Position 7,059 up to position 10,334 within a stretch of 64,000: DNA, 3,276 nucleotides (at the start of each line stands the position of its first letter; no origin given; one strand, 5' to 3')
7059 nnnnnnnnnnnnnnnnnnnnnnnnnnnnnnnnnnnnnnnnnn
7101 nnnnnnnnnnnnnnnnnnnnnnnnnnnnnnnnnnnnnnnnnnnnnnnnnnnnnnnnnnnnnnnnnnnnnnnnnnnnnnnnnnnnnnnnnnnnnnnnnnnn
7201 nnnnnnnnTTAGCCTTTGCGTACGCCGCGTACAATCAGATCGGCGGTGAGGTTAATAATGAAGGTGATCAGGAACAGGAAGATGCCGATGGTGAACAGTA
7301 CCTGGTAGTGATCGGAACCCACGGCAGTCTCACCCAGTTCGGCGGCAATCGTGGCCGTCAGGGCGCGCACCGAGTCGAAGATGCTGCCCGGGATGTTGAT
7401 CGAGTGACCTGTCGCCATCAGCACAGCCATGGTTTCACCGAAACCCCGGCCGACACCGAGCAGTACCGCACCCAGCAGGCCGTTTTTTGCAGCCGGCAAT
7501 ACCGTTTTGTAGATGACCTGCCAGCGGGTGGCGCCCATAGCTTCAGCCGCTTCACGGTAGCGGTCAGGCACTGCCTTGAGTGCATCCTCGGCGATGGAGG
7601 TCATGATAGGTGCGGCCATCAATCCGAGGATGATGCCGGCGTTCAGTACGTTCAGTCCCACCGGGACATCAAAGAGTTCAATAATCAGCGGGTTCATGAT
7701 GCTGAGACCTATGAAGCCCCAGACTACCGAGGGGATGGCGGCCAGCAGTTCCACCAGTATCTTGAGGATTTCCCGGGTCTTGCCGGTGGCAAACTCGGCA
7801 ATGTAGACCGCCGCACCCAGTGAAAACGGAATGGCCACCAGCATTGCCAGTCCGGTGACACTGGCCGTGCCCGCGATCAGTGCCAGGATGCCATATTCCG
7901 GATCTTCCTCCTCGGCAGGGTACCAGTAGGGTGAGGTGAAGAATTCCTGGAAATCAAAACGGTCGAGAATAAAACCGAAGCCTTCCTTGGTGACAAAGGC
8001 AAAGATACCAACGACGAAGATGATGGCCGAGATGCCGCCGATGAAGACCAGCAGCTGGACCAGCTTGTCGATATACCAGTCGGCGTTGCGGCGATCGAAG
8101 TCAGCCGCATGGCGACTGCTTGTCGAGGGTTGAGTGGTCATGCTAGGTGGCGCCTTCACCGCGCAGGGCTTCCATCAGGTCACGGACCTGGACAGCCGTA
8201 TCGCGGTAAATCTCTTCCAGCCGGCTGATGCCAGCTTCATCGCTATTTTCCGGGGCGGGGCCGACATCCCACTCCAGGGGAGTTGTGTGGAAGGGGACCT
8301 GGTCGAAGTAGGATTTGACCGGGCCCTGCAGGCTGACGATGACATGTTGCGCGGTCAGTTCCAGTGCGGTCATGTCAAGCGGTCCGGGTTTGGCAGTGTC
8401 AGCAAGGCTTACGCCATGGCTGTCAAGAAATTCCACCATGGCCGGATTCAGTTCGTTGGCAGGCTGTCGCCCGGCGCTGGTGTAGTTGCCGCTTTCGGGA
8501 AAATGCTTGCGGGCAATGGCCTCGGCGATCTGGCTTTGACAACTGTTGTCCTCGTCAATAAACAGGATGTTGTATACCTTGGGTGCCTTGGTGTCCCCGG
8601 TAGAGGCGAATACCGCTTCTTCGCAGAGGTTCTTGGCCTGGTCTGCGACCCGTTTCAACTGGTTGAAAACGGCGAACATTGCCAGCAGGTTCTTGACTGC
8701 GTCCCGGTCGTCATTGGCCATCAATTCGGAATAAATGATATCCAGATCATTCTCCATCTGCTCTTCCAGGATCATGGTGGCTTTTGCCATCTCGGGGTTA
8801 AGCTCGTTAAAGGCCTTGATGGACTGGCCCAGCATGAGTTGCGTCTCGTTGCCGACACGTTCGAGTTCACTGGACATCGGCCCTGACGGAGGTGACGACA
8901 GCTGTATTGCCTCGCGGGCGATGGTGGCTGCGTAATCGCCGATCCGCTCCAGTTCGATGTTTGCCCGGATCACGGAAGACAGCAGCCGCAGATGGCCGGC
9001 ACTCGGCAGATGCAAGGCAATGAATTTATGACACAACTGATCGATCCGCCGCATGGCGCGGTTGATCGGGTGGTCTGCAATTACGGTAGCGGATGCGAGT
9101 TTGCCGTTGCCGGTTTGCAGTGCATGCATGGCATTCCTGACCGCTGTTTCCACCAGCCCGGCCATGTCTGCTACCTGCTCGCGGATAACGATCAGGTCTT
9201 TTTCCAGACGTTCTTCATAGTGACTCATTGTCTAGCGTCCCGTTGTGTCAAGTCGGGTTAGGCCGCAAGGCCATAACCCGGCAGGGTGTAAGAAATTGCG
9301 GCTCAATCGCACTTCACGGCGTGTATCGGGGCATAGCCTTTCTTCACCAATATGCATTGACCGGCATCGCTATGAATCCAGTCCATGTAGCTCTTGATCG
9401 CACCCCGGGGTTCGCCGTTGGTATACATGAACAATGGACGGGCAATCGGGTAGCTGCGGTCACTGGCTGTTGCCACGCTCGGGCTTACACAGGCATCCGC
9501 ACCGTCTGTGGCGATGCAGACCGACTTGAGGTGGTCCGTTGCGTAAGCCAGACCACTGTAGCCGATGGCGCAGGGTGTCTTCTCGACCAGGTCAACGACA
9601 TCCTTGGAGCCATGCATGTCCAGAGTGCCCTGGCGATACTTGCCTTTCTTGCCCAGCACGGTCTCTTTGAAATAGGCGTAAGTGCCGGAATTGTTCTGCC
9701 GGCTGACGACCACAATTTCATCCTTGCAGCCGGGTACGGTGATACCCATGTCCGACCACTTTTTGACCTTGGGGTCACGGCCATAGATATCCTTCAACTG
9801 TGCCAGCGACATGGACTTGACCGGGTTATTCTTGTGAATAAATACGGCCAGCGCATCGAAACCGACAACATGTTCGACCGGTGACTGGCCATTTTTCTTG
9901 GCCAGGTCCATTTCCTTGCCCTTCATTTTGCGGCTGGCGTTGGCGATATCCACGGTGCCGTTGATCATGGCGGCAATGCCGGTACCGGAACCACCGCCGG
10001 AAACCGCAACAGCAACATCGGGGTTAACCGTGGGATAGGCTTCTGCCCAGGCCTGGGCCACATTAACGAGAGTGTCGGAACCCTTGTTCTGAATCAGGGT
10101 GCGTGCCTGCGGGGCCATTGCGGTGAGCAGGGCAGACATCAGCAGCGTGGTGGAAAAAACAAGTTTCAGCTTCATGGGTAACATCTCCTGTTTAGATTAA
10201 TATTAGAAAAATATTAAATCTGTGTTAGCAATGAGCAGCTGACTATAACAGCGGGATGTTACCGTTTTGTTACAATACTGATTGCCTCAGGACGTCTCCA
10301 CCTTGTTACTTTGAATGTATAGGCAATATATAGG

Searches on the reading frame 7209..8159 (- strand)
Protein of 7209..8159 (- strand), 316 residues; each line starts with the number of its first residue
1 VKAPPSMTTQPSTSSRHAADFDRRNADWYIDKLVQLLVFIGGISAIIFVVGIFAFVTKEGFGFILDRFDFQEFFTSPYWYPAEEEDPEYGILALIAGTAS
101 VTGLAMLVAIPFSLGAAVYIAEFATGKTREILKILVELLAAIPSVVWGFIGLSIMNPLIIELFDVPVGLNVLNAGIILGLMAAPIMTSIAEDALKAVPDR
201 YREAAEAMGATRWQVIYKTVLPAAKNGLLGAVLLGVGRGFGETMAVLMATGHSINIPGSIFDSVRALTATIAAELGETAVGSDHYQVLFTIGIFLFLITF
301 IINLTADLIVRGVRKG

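Call 55: search_protein_families(library=pfam, proteins=[window:7209-8159:-], max_evalue=0.00001)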
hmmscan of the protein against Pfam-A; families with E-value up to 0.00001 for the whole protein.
window:7209-8159:- (316 aa): 1 family
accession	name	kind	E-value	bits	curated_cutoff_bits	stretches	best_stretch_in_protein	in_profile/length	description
PF00528.27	BPD_transp_1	-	1.2e-21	77.7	26.4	1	115-315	3-184/184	Binding-protein-dependent transport system inner membrane component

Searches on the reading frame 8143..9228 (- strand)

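Call 55: search_protein_families(library=pfam, proteins=[window:8143-9228:-], max_evalue=0.00001)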
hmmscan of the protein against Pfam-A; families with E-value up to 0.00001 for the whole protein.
window:8143-9228:- (361 aa): 2 families
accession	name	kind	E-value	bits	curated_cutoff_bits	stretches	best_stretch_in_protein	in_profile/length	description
PF01895.24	PhoU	-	6.9e-23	81.3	23.5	2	20-106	2-88/89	PhoU domain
PF01451.26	LMWPc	-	8.6e-07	29.7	23.2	1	221-280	1-68/144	Low molecular weight phosphotyrosine protein phosphatase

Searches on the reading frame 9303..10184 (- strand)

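Call 55: search_protein_families(library=pfam, proteins=[window:9303-10184:-], max_evalue=0.00001)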
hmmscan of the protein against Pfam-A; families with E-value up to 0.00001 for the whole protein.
window:9303-10184:- (293 aa): 3 families
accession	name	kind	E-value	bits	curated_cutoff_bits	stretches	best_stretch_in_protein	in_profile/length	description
PF12849.12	PBP_like_2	-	2e-43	149.5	27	1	25-273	4-266/267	PBP superfamily domain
PF12727.12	PBP_like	-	1.1e-07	31.7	27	1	50-216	4-155/193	PBP superfamily domain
PF13531.11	SBP_bac_11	-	1.1e-06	29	25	1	42-284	12-226/227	Bacterial extracellular solute-binding protein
